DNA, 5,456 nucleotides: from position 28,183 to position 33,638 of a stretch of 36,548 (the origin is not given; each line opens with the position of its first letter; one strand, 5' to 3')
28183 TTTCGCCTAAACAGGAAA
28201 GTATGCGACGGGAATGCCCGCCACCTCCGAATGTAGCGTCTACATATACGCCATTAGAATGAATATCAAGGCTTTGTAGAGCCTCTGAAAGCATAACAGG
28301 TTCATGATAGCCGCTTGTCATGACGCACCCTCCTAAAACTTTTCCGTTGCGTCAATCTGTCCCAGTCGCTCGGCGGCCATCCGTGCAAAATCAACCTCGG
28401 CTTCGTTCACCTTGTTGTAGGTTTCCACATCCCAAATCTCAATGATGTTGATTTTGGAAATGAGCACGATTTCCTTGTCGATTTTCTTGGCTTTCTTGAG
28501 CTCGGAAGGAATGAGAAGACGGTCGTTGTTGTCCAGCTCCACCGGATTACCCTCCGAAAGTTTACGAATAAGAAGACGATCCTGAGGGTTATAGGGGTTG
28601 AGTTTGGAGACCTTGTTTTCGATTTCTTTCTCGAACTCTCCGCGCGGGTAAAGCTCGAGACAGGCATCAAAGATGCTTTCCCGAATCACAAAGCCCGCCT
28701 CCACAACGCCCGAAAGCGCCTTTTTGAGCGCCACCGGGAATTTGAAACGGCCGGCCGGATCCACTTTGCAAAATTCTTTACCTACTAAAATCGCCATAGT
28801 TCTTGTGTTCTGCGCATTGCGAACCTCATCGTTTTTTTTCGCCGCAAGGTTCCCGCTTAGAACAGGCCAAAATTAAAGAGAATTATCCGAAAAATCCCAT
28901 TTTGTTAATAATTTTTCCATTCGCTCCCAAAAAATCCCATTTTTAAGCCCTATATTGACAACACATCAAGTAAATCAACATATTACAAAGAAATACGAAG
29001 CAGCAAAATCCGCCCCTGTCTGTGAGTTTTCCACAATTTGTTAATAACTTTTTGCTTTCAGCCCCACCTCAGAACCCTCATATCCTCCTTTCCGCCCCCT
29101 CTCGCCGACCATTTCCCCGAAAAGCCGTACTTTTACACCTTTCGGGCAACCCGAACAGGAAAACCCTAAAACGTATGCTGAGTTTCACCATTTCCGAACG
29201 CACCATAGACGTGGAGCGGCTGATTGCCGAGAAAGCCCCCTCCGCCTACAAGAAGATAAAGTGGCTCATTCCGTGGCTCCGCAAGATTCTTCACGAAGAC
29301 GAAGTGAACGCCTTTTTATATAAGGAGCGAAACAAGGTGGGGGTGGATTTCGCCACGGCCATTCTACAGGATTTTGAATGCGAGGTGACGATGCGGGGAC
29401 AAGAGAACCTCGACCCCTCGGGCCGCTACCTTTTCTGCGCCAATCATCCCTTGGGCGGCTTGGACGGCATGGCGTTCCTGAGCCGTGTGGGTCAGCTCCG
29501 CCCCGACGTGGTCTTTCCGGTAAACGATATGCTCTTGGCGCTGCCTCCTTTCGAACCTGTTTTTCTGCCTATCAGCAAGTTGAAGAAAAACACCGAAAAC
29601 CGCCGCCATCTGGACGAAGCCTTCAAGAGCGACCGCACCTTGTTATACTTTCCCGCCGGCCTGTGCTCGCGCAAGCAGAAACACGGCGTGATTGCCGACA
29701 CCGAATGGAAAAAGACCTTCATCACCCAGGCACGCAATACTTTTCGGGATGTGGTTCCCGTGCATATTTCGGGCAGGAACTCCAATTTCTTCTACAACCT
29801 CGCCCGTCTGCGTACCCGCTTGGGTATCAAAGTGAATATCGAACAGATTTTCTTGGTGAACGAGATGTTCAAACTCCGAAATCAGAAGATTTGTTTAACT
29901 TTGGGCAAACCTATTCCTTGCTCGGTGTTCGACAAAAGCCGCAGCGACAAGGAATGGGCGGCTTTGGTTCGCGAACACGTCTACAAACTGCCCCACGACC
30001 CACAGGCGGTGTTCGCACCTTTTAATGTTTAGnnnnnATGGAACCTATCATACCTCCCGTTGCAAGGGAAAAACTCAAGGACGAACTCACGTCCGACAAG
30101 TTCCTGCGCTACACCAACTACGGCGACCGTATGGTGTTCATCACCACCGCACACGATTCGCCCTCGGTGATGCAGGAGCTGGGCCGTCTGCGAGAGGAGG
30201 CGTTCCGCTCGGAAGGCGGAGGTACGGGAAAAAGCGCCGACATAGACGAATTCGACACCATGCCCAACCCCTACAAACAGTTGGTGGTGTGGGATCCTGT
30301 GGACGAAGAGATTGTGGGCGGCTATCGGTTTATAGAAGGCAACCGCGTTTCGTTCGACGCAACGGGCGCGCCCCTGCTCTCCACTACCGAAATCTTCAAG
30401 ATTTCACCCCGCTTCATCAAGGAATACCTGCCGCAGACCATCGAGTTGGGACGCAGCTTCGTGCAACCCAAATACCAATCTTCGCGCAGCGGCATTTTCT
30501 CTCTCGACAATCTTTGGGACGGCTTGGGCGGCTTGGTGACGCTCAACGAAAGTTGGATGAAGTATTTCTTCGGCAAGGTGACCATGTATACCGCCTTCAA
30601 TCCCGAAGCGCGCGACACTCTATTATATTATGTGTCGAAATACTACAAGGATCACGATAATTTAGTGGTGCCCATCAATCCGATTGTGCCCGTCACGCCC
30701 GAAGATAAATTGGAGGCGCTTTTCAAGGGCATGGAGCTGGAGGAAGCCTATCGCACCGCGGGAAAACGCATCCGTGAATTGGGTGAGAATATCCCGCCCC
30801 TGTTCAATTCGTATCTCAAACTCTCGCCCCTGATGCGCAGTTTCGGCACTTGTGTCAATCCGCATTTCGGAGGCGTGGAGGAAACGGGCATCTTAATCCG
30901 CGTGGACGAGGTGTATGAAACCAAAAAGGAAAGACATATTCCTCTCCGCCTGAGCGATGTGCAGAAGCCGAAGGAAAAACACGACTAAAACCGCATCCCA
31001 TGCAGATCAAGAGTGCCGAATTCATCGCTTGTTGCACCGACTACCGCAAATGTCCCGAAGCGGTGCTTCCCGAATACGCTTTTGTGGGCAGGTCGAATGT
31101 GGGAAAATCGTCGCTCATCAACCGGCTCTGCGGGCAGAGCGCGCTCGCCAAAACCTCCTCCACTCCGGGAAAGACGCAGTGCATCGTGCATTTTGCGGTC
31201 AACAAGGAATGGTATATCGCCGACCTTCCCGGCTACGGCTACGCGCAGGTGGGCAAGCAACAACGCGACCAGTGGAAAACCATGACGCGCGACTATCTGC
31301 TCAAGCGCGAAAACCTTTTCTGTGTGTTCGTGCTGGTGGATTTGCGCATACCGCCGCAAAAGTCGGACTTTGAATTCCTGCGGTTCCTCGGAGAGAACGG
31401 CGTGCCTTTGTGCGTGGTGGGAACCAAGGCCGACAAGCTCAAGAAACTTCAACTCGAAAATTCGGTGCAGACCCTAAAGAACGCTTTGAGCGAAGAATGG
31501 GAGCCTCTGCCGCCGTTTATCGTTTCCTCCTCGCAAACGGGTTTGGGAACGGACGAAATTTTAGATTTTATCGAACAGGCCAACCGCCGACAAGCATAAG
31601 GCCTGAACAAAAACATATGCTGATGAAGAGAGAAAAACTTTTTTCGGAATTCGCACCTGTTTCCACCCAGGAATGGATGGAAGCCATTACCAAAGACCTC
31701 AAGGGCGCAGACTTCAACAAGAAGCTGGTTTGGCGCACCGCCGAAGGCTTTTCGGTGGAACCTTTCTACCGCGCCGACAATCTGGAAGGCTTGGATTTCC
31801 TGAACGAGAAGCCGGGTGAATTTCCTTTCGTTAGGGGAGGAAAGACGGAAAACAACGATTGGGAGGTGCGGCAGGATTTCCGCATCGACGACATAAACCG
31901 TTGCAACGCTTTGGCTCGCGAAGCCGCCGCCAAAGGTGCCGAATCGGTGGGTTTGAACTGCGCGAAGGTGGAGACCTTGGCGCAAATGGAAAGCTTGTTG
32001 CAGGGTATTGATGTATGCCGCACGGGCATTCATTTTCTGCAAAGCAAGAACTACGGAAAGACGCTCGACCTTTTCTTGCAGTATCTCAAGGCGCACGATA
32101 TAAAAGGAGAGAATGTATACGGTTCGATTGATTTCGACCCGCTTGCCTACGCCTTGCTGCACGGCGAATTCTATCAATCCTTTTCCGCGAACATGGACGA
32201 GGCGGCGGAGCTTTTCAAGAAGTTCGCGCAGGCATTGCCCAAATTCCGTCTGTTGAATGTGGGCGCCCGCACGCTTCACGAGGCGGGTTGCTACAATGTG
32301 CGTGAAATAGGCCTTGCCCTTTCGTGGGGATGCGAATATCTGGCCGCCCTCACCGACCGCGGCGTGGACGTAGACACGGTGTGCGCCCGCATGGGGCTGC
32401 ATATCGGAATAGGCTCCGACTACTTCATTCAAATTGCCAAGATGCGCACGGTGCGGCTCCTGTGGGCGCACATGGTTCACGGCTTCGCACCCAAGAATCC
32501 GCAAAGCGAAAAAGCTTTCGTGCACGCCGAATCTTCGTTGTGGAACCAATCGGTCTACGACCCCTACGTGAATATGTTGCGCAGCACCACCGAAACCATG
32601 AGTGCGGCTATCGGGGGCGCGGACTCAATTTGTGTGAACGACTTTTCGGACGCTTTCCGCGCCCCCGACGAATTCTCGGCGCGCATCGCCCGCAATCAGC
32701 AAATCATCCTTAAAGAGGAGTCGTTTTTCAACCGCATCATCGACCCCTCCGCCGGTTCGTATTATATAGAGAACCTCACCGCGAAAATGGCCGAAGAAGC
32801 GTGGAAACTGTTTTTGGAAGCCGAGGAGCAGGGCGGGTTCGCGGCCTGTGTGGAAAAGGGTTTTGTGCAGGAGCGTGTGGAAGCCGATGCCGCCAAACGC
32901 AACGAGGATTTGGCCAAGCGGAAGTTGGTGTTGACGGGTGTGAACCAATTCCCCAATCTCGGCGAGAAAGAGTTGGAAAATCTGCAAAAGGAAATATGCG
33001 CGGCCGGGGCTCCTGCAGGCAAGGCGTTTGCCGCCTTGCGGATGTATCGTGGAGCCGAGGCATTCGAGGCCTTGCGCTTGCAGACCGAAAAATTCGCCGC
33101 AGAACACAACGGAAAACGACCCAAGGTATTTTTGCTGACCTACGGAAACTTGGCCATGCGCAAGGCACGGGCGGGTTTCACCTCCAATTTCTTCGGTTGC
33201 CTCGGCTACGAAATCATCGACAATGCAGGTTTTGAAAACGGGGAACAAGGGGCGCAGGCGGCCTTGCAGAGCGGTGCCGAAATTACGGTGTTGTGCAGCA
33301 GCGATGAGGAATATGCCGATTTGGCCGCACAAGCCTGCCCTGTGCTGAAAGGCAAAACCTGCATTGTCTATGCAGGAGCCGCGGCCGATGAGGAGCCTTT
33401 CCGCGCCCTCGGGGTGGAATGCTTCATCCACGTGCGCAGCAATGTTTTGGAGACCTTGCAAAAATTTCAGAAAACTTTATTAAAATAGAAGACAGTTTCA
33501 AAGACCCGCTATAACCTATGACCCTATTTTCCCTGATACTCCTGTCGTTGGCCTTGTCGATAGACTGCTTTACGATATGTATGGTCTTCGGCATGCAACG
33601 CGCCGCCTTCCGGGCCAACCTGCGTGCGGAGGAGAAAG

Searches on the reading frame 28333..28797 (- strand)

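Call 15: search_protein_families(library=pfam, proteins=[window:28333-28797:-], max_evalue=0.001)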
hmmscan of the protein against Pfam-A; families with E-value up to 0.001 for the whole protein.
window:28333-28797:- (154 aa): 1 family
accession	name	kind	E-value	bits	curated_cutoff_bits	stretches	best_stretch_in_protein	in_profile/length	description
PF02381.23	MraZ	-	4.9e-16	58.9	23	2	84-144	6-68/72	MraZ protein, putative antitoxin-like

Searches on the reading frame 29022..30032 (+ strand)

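Call 15: search_protein_families(library=pfam, proteins=[window:29022-30032:+], max_evalue=0.001)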
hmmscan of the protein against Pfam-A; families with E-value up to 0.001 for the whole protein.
window:29022-30032:+ (336 aa): 2 families
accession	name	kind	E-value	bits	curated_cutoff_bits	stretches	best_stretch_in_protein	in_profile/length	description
PF19576.4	Acyltransf_2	-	1.2e-58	198.6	27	1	67-323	2-259/266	Acyltransferase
PF01553.26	Acyltransferase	-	3e-07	30.8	23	1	122-250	2-132/132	Acyltransferase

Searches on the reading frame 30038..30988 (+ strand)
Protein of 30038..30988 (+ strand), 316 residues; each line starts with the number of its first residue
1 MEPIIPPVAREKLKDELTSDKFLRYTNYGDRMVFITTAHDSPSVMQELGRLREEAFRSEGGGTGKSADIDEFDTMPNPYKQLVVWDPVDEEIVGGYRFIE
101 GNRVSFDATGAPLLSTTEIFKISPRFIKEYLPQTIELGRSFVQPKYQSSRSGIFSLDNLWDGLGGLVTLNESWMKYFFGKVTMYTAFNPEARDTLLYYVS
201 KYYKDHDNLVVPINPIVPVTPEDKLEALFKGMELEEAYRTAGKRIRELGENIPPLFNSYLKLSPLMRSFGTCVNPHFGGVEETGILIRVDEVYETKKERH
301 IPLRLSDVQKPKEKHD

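Call 15: search_protein_families(library=pfam, proteins=[window:30038-30988:+], max_evalue=0.001)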
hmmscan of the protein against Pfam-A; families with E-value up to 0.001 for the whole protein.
window:30038-30988:+ (316 aa): 1 family
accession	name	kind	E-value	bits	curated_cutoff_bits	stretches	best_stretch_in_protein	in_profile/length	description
PF13444.12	Acetyltransf_5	-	1.7e-15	58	22.4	1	51-150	1-95/102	Acetyltransferase (GNAT) domain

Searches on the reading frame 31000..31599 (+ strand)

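Call 15: search_protein_families(library=pfam, proteins=[window:31000-31599:+], max_evalue=0.001)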
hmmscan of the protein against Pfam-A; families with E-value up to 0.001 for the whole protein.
window:31000-31599:+ (199 aa): 7 families
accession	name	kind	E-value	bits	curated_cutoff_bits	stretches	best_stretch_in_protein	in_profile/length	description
PF01926.29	MMR_HSR1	-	6.7e-19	68.5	21.9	1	26-142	2-112/113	50S ribosome-binding GTPase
PF02421.24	FeoB_N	-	9.3e-09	35.4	27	1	26-164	3-135/156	Ferrous iron transport protein B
PF03193.22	RsgA_GTPase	-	1.9e-07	31.5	30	1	27-79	110-168/174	RsgA GTPase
PF00350.29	Dynamin_N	-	1e-06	29.3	27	1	27-65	2-38/168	Dynamin family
PF00009.33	GTP_EFTU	-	5.9e-06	26.4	26.5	1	111-193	98-184/188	Elongation factor Tu GTP binding domain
PF08477.19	Roc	-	0.00045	20.9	27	0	28-60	4-36/119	Ras of Complex, Roc, domain of DAPkinase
PF00071.28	Ras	-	0.00098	19.2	21.6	0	27-187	3-152/162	Ras family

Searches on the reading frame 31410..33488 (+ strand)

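Call 15: search_protein_families(library=pfam, proteins=[window:31410-33488:+], max_evalue=0.001)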
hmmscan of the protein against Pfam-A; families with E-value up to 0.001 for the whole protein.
window:31410-33488:+ (692 aa): 1 family
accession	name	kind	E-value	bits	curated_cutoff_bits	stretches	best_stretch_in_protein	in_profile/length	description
PF01642.28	MM_CoA_mutase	-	1.2e-133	446.8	22.1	1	109-604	1-505/512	Methylmalonyl-CoA mutase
